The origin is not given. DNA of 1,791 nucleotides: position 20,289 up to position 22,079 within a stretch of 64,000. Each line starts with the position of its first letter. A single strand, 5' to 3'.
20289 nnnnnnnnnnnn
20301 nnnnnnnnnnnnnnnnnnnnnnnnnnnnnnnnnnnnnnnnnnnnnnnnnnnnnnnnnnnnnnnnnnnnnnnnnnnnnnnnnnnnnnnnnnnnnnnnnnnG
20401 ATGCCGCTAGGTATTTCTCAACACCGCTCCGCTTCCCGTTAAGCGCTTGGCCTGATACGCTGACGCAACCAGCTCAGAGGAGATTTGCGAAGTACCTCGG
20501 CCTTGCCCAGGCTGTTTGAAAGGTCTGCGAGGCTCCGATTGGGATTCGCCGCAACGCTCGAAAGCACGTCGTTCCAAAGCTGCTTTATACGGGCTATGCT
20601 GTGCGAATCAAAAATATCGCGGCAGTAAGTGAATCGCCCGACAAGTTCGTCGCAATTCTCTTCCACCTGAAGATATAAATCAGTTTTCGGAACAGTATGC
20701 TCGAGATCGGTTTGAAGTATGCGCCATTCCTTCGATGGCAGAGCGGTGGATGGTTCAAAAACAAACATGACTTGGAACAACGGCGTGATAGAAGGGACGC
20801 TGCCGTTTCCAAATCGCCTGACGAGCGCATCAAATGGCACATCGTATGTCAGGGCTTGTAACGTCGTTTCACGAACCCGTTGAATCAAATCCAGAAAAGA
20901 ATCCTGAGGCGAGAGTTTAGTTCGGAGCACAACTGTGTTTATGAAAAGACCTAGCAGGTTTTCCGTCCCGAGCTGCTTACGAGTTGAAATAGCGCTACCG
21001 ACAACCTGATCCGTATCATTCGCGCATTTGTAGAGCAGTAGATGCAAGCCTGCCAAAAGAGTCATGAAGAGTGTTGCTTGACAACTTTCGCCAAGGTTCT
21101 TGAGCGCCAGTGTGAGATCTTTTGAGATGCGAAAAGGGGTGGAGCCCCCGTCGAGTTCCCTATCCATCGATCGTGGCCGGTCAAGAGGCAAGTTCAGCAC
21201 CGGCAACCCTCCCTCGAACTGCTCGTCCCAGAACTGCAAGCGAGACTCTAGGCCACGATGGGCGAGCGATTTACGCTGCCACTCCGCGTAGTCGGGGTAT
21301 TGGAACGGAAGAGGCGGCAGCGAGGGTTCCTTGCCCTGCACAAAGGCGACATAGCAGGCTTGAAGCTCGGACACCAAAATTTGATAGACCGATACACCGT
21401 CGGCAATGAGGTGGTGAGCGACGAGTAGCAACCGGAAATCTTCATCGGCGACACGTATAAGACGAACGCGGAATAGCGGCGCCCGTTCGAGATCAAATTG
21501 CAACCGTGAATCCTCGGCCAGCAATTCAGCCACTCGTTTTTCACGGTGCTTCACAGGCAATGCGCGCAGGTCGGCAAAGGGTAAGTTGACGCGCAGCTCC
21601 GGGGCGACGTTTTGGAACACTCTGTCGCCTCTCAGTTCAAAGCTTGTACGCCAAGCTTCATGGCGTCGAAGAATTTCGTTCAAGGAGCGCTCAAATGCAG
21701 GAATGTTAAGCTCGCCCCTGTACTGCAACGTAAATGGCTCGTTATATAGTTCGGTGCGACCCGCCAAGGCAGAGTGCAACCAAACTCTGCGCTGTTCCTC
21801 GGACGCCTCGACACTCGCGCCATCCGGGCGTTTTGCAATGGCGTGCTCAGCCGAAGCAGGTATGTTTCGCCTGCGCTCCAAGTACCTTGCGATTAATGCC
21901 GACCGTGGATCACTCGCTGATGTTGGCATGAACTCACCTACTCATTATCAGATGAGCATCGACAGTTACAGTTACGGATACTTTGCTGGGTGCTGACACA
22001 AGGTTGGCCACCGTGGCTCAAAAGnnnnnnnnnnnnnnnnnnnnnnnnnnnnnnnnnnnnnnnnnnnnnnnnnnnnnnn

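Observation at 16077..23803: Compact NRPS built only from separate pieces: A-T, free-standing C and PPTase convergent with A(Gly)-T-TE and a GNAT, next to tRNA-Leu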

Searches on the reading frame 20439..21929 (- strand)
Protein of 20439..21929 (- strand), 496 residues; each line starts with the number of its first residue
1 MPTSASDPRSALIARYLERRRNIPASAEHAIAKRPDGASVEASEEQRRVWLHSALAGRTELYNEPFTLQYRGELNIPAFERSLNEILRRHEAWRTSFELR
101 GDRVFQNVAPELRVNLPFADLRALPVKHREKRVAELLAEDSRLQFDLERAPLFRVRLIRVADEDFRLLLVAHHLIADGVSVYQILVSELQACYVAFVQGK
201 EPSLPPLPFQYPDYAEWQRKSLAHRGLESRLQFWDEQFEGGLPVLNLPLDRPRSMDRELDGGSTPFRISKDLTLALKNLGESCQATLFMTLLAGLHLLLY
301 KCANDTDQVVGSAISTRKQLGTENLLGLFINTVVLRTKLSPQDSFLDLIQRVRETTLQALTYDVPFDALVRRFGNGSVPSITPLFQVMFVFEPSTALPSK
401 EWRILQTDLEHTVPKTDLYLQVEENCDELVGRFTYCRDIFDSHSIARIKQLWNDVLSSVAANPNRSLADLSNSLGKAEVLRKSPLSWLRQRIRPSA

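Call 4: search_protein_families(library=pfam, proteins=[window:20439-21929:-], max_evalue=0.01)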
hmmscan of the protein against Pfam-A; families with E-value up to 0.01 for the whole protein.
window:20439-21929:- (496 aa): 1 family
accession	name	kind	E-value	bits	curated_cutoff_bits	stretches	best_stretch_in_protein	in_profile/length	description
PF00668.25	Condensation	-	7.6e-92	308.8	30.6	1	41-470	6-444/456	Condensation domain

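Call 6: search_protein_families(library=ncbifam, proteins=[window:20439-21929:-], max_evalue=0.001)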
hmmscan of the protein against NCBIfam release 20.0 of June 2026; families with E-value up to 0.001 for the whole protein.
window:20439-21929:- (496 aa): 6 families
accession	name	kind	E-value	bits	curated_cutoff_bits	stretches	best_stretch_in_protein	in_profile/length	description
NF004282.0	PRK05691.1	subfamily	3.1e-90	302.3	4090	1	16-471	652-1108/4334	non-ribosomal peptide synthase/polyketide synthase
NF047350.1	aureusi_NRPS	equivalog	4.7e-64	216.1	2500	1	32-473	987-1411/2373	aureusimine non-ribosomal peptide synthetase AusA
NF038078.1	NRPS_MxcG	equivalog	7.1e-13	46.7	2300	1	43-354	8-310/1442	myxochelin non-ribosomal peptide synthetase MxcG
NF007605.2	PRK10252.1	equivalog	7.7e-08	30.3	2400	1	46-399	10-361/1292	enterobactin non-ribosomal peptide synthetase EntF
TIGR03443.1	alpha_am_amid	equivalog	1.6e-07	29.1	1030.1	1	242-470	9-211/1390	L-aminoadipate-semialdehyde dehydrogenase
NF006787.0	PRK09294.1-1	subfamily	2.3e-07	30.1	396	1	69-228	29-167/420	acyltransferase PapA5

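Call 7: find_encoding_contigs(protein=window:20439-21929:-, flank=10000, max_places=6)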
Protein window:20439-21929:- (496 aa): no gene with exactly this product is on record in the collection.

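Call 8: find_homologous_proteins(query=window:20439-21929:-)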
Query window:20439-21929:- (496 aa): 273 proteins with E <= 0.001 among 8000 candidates; the best 120 are listed.
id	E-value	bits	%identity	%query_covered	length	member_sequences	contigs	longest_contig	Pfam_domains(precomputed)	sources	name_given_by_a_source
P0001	1.9e-288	975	89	98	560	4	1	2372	PF00668.26,PF00550.32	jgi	jgi:acyl carrier protein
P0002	4.1e-286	967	87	100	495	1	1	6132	PF00668.26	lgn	-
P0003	1.3e-253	860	77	99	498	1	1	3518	PF00668.26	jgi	jgi:surfactin family lipopeptide synthetase A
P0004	9.5e-245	831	76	96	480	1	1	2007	PF00668.26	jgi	jgi:Condensation domain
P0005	4.8e-243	825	74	99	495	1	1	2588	PF00668.26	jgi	jgi:hypothetical protein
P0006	9.5e-243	824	73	100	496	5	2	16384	PF00668.26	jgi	jgi:hypothetical protein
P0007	1.3e-237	807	72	100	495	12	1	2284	PF00668.26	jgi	jgi:surfactin family lipopeptide synthetase A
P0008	1.8e-235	800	71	100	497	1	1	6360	PF00668.26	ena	-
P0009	3.9e-235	799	70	100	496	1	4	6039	PF00668.26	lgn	-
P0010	1.3e-234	797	71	100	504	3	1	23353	PF00668.26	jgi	jgi:surfactin family lipopeptide synthetase A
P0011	1.3e-234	797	70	100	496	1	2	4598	PF00668.26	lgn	-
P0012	1.1e-233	794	71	100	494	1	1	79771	PF00668.26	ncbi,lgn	ncbi:MAG: condensation domain-containing protein [Bryobacteraceae bacterium]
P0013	2.0e-233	793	71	100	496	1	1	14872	PF00668.26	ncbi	ncbi:MAG: condensation domain-containing protein [Bryobacteraceae bacterium]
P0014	4.8e-229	779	70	100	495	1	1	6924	PF00668.26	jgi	jgi:condensation domain-containing protein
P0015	1.5e-228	777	70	100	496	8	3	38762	PF00668.26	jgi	jgi:hypothetical protein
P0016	5.4e-228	776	69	100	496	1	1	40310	PF00668.26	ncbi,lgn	ncbi:MAG: condensation domain-containing protein [Bryobacteraceae bacterium]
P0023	1.9e-162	559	52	99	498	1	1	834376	PF00668.26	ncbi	-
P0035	1.9e-127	444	46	96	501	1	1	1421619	PF00668.26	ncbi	-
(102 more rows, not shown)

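Call 9: find_encoding_contigs(protein=P0012, flank=10000, max_places=2)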
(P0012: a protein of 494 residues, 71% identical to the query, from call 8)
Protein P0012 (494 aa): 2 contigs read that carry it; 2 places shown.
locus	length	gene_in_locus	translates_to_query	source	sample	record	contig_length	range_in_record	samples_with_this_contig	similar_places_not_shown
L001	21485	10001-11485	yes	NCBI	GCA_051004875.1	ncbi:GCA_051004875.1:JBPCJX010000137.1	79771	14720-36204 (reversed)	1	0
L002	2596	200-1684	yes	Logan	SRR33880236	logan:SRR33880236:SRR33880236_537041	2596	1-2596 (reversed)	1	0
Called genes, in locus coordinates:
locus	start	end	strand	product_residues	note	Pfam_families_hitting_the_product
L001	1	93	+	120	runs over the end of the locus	-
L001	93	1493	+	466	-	-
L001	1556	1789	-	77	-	PF13620:CarboxypepD_reg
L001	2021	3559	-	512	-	PF01676:Metalloenzyme, PF06415:iPGM_N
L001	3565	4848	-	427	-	PF03952:Enolase_N, PF00113:Enolase_C, PF13378:MR_MLE_C (weak)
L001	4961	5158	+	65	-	PF01165:Ribosomal_S21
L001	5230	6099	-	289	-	-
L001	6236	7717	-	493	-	PF00264:Tyrosinase, PF12142:PPO1_DWL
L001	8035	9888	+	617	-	PF00501:AMP-binding, PF13193:AMP-binding_C, PF00550:PP-binding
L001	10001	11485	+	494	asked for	PF00668:Condensation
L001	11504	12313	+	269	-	PF22624:AASDHPPT_N (weak), PF01648:ACPS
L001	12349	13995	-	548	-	PF00282:Pyridoxal_deC, PF01212:Beta_elim_lyase (weak), PF00266:Aminotran_5 (weak)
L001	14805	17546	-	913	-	PF00501:AMP-binding, PF13193:AMP-binding_C, PF00550:PP-binding, PF00975:Thioesterase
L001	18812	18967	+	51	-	-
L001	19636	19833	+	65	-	-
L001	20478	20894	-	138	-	-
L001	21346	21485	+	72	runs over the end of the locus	PF03592:Terminase_2 (weak)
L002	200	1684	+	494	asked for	PF00668:Condensation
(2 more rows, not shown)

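Call 10: find_encoding_contigs(protein=P0023, flank=10000, max_places=2)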
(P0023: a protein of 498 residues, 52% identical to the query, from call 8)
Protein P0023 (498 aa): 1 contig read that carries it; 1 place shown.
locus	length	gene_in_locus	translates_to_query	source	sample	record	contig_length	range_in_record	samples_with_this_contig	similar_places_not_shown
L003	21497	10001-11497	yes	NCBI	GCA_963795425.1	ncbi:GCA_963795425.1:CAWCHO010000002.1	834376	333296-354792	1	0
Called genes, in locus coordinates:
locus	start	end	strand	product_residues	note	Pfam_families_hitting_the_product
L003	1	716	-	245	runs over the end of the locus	PF13489:Methyltransf_23, PF13847:Methyltransf_31 (weak), PF08241:Methyltransf_11, PF13649:Methyltransf_25 (weak)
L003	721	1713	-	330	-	PF01073:3Beta_HSD, PF01370:Epimerase, PF02719:Polysacc_synt_2, PF04321:RmlD_sub_bind, PF07993:NAD_binding_4 (faint), PF16363:GDP_Man_Dehyd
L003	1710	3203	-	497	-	-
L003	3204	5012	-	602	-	PF13522:GATase_6, PF13537:GATase_7, PF00733:Asn_synthase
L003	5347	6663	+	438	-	PF01943:Polysacc_synt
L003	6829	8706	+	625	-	PF00501:AMP-binding, PF13193:AMP-binding_C (weak), PF00550:PP-binding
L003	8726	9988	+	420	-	PF00067:p450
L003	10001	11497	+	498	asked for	PF00668:Condensation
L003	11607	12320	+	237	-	-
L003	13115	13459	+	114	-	PF02617:ClpS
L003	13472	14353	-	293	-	PF06271:RDD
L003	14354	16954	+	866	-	PF19838:LptD_2 (weak), PF04453:LptD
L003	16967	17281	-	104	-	PF05164:ZapA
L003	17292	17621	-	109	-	PF01763:Herpes_UL6 (faint), PF02090:SPAM (weak), PF08614:ATG16 (faint), PF13851:GAS (weak), PF23177:bHLH_IRO3 (faint), PF24161:CCDC39, PF06005:ZapB (weak), PF06005:ZapB (weak), +3 more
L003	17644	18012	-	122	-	PF00453:Ribosomal_L20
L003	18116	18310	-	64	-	PF01632:Ribosomal_L35p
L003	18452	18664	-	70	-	PF04384:Fe-S_assembly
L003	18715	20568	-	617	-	PF00012:HSP70, PF06723:MreB_Mbl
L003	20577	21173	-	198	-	PF00226:DnaJ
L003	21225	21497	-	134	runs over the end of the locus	PF01521:Fe-S_biosyn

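Call 11: find_encoding_contigs(protein=P0035, flank=10000, max_places=2)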
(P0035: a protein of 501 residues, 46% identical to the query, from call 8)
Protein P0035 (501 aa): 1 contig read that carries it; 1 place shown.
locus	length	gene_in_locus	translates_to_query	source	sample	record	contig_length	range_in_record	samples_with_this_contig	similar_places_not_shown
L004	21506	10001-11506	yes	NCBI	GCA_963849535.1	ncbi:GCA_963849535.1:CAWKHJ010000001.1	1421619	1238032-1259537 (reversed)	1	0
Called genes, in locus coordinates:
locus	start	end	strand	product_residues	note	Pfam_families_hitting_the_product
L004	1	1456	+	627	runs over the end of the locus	PF13522:GATase_6, PF13537:GATase_7, PF00733:Asn_synthase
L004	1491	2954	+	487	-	-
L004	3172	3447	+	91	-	PF01527:HTH_Tnp_1, PF13384:HTH_23 (weak), PF13518:HTH_28 (weak)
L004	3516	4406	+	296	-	PF13276:HTH_21, PF00665:rve, PF13683:rve_3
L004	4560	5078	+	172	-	PF08241:Methyltransf_11, PF13649:Methyltransf_25 (faint), PF13847:Methyltransf_31 (weak)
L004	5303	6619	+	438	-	PF01943:Polysacc_synt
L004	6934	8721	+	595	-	PF00501:AMP-binding, PF13193:AMP-binding_C, PF00550:PP-binding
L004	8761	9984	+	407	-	PF00067:p450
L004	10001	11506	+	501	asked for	PF00668:Condensation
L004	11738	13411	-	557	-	-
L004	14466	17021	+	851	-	PF00501:AMP-binding, PF13193:AMP-binding_C, PF00550:PP-binding, PF00975:Thioesterase, PF12697:Abhydrolase_6 (weak)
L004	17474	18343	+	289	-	-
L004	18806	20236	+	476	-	PF03951:Gln-synt_N, PF00120:Gln-synt_C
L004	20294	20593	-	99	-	PF04972:BON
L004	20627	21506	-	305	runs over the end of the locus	PF00009:GTP_EFTU (weak), PF01926:MMR_HSR1, PF02421:FeoB_N, PF03193:RsgA_GTPase (faint), PF00350:Dynamin_N (faint), PF04548:AIG1 (faint), PF07650:KH_2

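Call 15: find_related_loci(query=A1, collection=genome_contigs, flank=10000)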
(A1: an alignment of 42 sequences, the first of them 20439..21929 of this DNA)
Query A1 (496 aa) in genome_contigs; peptide patterns used: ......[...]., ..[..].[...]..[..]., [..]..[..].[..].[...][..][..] (x = any residue, [..] = any of these).
600 stretches matched a pattern (row limit reached: there are more); 572 encode a relative of the query (tblastn E <= 1e-3); the best 80 are kept; 80 distinct loci.
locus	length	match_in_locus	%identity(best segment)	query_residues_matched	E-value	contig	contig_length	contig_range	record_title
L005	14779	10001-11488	71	1-496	0e+0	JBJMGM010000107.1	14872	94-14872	MAG: Bryobacteraceae bacterium isolate H3_18_all_fractions_metab_conc_69_55_11 k255_2698341, whole genome shotgun sequen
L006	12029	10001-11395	44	10-474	6e-128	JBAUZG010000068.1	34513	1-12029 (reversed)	MAG: Bryobacteraceae bacterium isolate MFD09276_ilm_asm_bin1 k127_279762, whole genome shotgun sequence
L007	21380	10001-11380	43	1-460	2e-109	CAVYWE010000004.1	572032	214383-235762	MAG: uncultured Acidobacteriaceae bacterium isolate MFD03346.bin.1.121 genome assembly, contig: contig_19639, whole geno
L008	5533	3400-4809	42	1-470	1e-109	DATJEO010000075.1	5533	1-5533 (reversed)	MAG TPA_asm: Terracidiphilus sp. isolate SMAG_U15435 k141_13053664, whole genome shotgun sequence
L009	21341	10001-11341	42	31-476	2e-107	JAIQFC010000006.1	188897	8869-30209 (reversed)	MAG: Terriglobia bacterium isolate SRVP_7 SR-VP_26_10_2019_B_40cm_scaffold_67, whole genome shotgun sequence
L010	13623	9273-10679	41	3-470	3e-102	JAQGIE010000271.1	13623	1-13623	MAG: Rhodospirillales bacterium isolate RYN_451 scaffold_1983122, whole genome shotgun sequence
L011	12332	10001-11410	38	1-470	3e-101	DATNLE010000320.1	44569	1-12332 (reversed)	MAG TPA_asm: Candidatus Acidiferrales bacterium isolate SMAG_U11443 k141_128027, whole genome shotgun sequence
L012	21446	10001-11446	38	6-489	5e-101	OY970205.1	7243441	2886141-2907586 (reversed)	MAG: uncultured Acidobacteriaceae bacterium isolate MFD02248.bin.1.24 genome assembly, chromosome: 1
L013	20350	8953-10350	38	6-470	2e-100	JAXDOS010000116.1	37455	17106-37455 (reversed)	MAG: Alphaproteobacteria bacterium isolate BP_694 scaffold_1662793, whole genome shotgun sequence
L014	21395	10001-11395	40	6-470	2e-100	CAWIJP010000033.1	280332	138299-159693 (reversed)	MAG: uncultured Acidobacteriaceae bacterium isolate MFD05512.bin.1.162 genome assembly, contig: contig_9434, whole genom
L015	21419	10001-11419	39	15-487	9e-100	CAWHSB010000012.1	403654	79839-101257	MAG: Terriglobia bacterium isolate MFD06714.bin.2.104 genome assembly, contig: contig_26607, whole genome shotgun sequen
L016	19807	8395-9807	39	1-471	3e-99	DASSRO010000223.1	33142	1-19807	MAG TPA_asm: Candidatus Sulfotelmatobacter sp. isolate SMAG_U491 k141_669733, whole genome shotgun sequence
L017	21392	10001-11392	39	6-470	3e-98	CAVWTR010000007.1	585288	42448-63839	MAG: uncultured Acidobacteriota bacterium isolate MFD00964.bin.1.103 genome assembly, contig: contig_2876, whole genome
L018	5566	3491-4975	39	1-495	5e-98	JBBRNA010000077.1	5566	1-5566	MAG: Terriglobales bacterium isolate La1_metabat2.107 LA1C_B2.107_k141_237609L_5566_cov_53.7097, whole genome shotgun se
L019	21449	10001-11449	38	1-485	2e-97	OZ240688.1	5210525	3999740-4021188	MAG: Acidisarcina sp. isolate ab5ce9a7-abb0-4da2-9ad1-5af9e9ee1826 genome assembly, chromosome: 1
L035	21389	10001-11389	38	9-468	7e-91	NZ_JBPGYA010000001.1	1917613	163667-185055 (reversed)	Sphingomonas sp. GlSt437 GISt437_contig1_length=1917613, whole genome shotgun sequence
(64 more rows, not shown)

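Call 25: search_solved_structures(query=window:20439-21929:-, max_evalue=1e-10)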
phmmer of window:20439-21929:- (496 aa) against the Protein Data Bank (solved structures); distinct sequences matched with E-value up to 1e-10: 39.
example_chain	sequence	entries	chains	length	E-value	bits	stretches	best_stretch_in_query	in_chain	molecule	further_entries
5u89_A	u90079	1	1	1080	1.1e-55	192.4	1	11-470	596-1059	Amino acid adenylation domain protein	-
6oyf_A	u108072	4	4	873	9.3e-53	182.8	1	43-478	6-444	Txo1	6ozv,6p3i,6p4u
6p1j_A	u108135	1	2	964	2.6e-52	181.3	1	45-478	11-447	Txo2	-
2jgp_A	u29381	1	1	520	9.5e-52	179.4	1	41-470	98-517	TYROCIDINE SYNTHETASE 3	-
9lcq_A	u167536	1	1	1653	1.8e-44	155.4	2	22-453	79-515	PvdL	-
9lcp_A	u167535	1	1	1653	2.9e-44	154.8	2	22-453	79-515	PvdL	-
9lco_A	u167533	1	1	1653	2.9e-44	154.8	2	22-453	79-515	PvdL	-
9up2_A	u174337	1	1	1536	9e-44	153.1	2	50-453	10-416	PvdL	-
7kvw_A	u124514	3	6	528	2.3e-42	148.5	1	27-469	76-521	PCP-C didomain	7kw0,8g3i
8fx6_A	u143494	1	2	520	7.9e-42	146.7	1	27-467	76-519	PCP-C didomain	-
7kw2_A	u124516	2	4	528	1.8e-41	145.5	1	27-469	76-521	PCP-C didomain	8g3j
6mfw_A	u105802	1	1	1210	2.2e-41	145.2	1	34-452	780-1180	Linear gramicidin synthase subunit A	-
8z0q_C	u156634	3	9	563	2.5e-41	145.1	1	43-472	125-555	Special condensation domain in NRPS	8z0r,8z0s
9be3_A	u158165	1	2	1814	3.2e-41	144.7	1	32-452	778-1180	Linear gramicidin synthase subunit A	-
9be4_A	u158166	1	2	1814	3.2e-41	144.7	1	32-452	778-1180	Linear gramicidin synthase subunit A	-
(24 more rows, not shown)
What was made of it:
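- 20439..21929 (-): Stand-alone LCL-type condensation protein, 496 aa. HHLIADG at 21396-21416. Best PDB sequence hits are DhbF, Txo1/2, TycC6, PvdL and LgrA elongation C domains (call 25).
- On LCL-type elongation C domain: SrfA-C scores 109 and TycB 91 (both DCL, own knowledge) (call 25).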

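Call 26: search_solved_structures(query=L003:8726-9988:+, max_evalue=1e-20)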
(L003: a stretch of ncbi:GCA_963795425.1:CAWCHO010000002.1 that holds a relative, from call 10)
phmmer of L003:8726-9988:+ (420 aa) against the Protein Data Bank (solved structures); distinct sequences matched with E-value up to 1e-20: 396 (the best 60 are shown).
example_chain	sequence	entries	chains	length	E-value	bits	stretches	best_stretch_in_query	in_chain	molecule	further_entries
4yzr_A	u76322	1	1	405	7.1e-71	242.4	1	33-409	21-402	Polyketide biosynthesis cytochrome P450 PksS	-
3ejb_B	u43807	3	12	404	4.4e-70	239.8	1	23-417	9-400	Biotin biosynthesis cytochrome P450-like enzyme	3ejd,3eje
7wex_A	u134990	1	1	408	5.8e-67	229.6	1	25-409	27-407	Cytochrome P450 hydroxylase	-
8yhn_A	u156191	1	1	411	3.7e-65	223.6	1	22-410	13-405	Cytochrome P450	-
7y9o_A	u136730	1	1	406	3.3e-63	217.2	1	26-381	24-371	Cytochrome P450 monooxygenase YjiB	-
1z8q_A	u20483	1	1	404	4.8e-62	213.4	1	32-411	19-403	6-deoxyerythronolide B hydroxylase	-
1jip_A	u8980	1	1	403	1.6e-61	211.6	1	32-411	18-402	CYTOCHROME P450 107A1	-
1z8p_A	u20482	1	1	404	1.7e-61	211.6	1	32-411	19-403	6-deoxyerythronolide B hydroxylase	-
1jio_A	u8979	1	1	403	2.3e-61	211.1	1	32-411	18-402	CYTOCHROME P450 107A1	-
1z8o_A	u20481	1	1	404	2.4e-61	211.1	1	32-411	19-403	6-deoxyerythronolide B hydroxylase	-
8vxi_A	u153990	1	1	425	3.7e-61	210.4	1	29-413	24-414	CYP125MRCA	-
1egy_A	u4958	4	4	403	5e-61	210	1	31-411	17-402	CYTOCHROME P450ERYF | CYTOCHROME P450 107A1 | CYTOCHROME P450 ERYF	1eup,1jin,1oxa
8w6z_A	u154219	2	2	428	6.5e-61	209.6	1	19-408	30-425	Cytochrome P450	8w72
6gk5_A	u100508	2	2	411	6.8e-61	209.6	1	18-410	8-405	Cytochrome P450 CYP267B1 protein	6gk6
7y97_A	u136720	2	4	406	7.2e-61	209.5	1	26-381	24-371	Cytochrome P450 monooxygenase YjiB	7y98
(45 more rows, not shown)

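Call 27: search_protein_families(library=ncbifam, proteins=[L035:8742-9968:+, L001:6236-7717:-, L001:12349-13995:-, L001:5230-6099:-, L003:11607-12320:+, L004:11738-13411:-, L004:17474-18343:+], max_evalue=0.00001)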
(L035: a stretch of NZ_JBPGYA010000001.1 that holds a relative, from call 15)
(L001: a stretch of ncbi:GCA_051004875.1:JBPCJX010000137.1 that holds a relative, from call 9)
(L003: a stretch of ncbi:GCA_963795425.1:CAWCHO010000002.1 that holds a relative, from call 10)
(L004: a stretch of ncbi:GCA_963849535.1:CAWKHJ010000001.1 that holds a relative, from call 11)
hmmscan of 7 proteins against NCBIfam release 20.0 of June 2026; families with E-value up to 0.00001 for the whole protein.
L035:8742-9968:+ (408 aa): 9 families
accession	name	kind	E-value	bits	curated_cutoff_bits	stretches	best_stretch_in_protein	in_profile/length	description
NF041177.1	Cyp119_Thmprot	equivalog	9.5e-57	192.4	680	1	26-379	2-340/368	cytochrome P450 Cyp119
TIGR04458.1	CYP450_TxtE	equivalog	2.5e-52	177.9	500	1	16-407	4-402/403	4-nitrotryptophan synthase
NF045816.1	PentlenlactSyn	equivalog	4e-52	177.3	700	1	45-407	37-396/396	pentalenolactone synthase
TIGR04538.1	P450_cycloAA_1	subfamily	9.9e-49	166.2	500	1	16-407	2-394/395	cytochrome P450, cyclodipeptide synthase-associated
TIGR04515.1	P450_rel_GT_act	subfamily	1.5e-46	159.6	343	1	23-405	31-385/386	P450-derived glycosyltransferase activator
NF041802.1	P450_SolI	exception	2.1e-30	105.6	850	1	28-387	35-403/424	solanimycin biosynthesis cytochrome P450 SolI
NF050147.1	aminopyruv_ApyO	equivalog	1.8e-19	69.7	525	1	95-377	83-391/444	RiPP biosynthesis cytochrome P450 ApyO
NF045812.1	PentlenOxigase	equivalog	1.8e-08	33.7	800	1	216-378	219-408/444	pentalenene oxygenase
NF051859.1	AlbFlvMonOxTrpSyn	equivalog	3.7e-08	32.4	700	0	300-344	339-383/457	bifunctional albaflavenone monooxygenase/terpene synthase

L001:6236-7717:- (493 aa): 2 families
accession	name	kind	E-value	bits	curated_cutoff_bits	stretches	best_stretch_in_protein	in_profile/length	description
NF047834.1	TyrosinaseMelC2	equivalog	7.8e-16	58.1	450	1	108-171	41-101/272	tyrosinase MelC2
NF041220.1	BagH_FevF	exception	5.9e-13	48.6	630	1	248-323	231-303/305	bagremycin/ferroverdin biosynthesis o-aminophenol oxidase BagH/FevF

L001:12349-13995:- (548 aa): 6 families
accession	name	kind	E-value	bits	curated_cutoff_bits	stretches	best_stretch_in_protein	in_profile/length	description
TIGR03799.1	NOD_PanD_pyr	equivalog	1.3e-171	571.6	606.1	1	29-523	26-521/522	pyridoxal-dependent aspartate 1-decarboxylase PanP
NF052646.1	DABADecarRhbB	equivalog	4.7e-50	170.6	900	1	61-444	67-422/491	L-2,4-diaminobutyrate decarboxylase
TIGR03812.1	tyr_de_CO2_Arch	equivalog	1.3e-35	123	299.4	1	160-438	74-324/375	tyrosine decarboxylase MfnA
NF002748.0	PRK02769.1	equivalog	9.6e-21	73.9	305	1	210-437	108-327/382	histidine decarboxylase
TIGR03811.1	tyr_de_CO2_Ent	equivalog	1.6e-15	56.6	905.3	1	221-309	231-324/608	tyrosine decarboxylase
TIGR01788.1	Glu-decarb-GAD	equivalog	6.5e-08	31.7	380.4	1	268-440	186-364/431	glutamate decarboxylase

L001:5230-6099:- (289 aa): 0 families

L003:11607-12320:+ (237 aa): 0 families

L004:11738-13411:- (557 aa): 0 families

L004:17474-18343:+ (289 aa): 0 families
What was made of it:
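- Tried and rejected: I looked for a named pathway and found none (calls 6, 27).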
